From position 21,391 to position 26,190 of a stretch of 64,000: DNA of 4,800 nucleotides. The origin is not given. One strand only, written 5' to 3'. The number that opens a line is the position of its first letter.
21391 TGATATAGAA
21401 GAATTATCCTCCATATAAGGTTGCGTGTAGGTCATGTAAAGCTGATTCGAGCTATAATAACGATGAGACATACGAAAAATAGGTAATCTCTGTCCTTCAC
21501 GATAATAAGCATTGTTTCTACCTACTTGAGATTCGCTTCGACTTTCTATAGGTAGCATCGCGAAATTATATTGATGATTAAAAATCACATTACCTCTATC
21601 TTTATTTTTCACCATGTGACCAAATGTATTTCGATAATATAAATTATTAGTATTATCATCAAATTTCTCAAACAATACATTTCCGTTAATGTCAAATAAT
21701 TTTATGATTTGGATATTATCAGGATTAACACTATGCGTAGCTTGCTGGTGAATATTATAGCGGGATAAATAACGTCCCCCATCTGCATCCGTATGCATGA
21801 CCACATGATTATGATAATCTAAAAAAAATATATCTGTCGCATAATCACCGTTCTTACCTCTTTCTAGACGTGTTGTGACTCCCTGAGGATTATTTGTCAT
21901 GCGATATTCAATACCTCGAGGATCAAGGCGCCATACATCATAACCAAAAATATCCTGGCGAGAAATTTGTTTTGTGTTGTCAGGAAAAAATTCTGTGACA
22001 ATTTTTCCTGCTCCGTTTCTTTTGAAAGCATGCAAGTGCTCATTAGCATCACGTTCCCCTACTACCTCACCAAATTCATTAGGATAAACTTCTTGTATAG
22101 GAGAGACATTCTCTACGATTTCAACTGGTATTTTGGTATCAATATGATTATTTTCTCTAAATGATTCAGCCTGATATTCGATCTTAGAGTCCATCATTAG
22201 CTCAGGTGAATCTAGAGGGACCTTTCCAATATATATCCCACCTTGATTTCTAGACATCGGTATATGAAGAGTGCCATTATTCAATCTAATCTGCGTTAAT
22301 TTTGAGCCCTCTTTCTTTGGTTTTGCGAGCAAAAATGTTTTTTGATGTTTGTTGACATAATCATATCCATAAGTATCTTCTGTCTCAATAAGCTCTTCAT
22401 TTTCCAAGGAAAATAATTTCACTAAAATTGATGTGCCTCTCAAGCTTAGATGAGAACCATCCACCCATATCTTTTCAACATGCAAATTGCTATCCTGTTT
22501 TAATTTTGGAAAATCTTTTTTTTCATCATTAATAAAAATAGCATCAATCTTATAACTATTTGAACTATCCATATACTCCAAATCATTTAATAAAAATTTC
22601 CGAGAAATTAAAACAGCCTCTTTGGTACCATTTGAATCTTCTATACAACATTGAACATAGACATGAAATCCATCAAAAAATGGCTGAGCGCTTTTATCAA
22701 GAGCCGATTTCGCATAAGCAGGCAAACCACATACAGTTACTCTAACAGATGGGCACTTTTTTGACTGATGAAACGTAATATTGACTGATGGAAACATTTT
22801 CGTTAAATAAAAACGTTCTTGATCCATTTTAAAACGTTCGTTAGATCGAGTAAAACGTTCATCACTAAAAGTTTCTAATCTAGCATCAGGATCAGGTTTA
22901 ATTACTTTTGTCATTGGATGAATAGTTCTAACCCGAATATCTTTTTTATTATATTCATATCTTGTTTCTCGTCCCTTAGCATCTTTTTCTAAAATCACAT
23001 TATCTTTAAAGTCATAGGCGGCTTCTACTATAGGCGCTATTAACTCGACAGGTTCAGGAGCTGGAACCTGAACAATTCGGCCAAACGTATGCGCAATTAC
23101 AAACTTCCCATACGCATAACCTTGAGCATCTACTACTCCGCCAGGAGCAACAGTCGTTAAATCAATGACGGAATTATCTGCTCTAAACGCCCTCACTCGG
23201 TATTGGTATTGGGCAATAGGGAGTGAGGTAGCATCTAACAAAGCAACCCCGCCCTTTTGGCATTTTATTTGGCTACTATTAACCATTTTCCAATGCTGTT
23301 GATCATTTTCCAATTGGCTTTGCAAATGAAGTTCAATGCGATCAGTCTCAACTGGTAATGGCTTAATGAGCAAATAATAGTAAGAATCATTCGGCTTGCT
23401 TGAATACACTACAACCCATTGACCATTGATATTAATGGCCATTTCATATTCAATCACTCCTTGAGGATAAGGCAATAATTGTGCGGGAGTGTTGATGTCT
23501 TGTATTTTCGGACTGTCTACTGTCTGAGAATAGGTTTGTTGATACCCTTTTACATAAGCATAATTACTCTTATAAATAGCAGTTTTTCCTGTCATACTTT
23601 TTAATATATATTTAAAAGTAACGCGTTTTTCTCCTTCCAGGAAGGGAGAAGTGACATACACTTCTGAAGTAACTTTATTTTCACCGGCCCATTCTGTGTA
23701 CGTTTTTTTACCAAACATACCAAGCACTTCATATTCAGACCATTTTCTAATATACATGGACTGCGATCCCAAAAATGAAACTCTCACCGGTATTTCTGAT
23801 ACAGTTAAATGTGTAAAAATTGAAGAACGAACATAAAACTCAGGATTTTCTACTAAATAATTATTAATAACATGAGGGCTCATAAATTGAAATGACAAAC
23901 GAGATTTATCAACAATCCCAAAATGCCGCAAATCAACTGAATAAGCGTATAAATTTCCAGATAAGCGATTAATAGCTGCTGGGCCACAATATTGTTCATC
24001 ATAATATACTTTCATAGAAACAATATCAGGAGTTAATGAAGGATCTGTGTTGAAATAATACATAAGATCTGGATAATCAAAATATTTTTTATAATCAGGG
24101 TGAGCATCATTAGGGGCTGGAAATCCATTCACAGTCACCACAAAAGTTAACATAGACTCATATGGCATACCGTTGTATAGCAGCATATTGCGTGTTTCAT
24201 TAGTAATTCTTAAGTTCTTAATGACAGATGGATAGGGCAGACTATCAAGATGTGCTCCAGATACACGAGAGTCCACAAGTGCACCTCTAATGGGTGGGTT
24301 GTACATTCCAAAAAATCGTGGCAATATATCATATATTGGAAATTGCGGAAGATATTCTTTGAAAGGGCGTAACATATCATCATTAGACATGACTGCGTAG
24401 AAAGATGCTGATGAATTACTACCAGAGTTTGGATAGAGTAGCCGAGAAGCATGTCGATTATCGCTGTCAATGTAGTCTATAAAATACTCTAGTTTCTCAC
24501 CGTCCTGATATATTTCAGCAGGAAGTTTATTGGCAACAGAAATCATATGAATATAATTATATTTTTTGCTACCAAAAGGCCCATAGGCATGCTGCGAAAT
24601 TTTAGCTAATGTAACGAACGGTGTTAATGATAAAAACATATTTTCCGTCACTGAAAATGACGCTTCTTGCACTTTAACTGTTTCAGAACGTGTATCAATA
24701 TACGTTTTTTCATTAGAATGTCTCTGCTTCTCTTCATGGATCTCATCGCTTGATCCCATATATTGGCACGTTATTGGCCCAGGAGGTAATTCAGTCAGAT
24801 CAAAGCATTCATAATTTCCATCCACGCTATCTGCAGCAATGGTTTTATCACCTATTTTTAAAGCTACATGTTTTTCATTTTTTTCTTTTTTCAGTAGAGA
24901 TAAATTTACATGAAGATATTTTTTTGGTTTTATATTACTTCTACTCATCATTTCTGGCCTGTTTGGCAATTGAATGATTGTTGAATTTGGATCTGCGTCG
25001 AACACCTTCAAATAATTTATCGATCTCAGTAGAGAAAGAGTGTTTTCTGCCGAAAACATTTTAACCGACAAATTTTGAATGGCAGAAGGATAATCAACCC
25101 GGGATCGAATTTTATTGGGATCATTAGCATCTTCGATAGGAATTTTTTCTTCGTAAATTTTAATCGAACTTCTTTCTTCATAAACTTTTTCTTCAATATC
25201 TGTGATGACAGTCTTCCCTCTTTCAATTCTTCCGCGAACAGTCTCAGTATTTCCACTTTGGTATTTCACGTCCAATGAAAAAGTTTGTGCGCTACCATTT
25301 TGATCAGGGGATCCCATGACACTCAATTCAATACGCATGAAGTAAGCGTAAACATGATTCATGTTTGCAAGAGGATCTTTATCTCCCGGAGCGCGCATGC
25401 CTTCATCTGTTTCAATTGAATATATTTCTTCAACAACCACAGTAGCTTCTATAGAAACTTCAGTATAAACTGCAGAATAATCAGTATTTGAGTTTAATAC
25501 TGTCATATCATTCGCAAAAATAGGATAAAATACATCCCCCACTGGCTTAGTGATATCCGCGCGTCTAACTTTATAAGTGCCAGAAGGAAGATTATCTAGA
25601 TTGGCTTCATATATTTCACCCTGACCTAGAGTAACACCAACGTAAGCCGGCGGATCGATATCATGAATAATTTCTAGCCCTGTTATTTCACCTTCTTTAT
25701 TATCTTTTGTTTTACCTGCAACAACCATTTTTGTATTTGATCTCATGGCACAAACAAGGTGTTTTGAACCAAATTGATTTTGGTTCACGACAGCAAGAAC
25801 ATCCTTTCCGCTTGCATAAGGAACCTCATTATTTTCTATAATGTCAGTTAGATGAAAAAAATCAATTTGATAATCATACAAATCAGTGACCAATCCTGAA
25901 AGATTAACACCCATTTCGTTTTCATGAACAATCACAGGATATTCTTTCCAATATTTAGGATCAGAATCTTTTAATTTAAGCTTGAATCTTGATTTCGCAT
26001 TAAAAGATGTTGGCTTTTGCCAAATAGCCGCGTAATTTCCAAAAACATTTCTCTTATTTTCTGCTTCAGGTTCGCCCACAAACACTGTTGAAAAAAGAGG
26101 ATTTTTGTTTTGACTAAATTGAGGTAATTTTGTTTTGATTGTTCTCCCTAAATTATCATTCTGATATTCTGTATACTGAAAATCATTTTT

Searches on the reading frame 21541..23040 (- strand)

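Call 20: search_protein_families(library=pfam, proteins=[window:21541-23040:-], max_evalue=1)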
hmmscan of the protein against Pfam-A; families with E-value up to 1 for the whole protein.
window:21541-23040:- (500 aa): 1 family
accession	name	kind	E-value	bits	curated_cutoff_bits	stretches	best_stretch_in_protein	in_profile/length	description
PF05593.20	RHS_repeat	-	0.99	10.3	22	1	13-34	5-26/38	RHS Repeat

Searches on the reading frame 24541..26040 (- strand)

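Call 20: search_protein_families(library=pfam, proteins=[window:24541-26040:-], max_evalue=1)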
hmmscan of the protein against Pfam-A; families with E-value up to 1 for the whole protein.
window:24541-26040:- (500 aa): 1 family
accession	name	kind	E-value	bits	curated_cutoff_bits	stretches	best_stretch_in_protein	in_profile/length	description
PF25365.1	DUF7881_N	-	0.22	11.9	27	1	326-410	5-91/135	Domain of unknown function (DUF7881) N-terminal domain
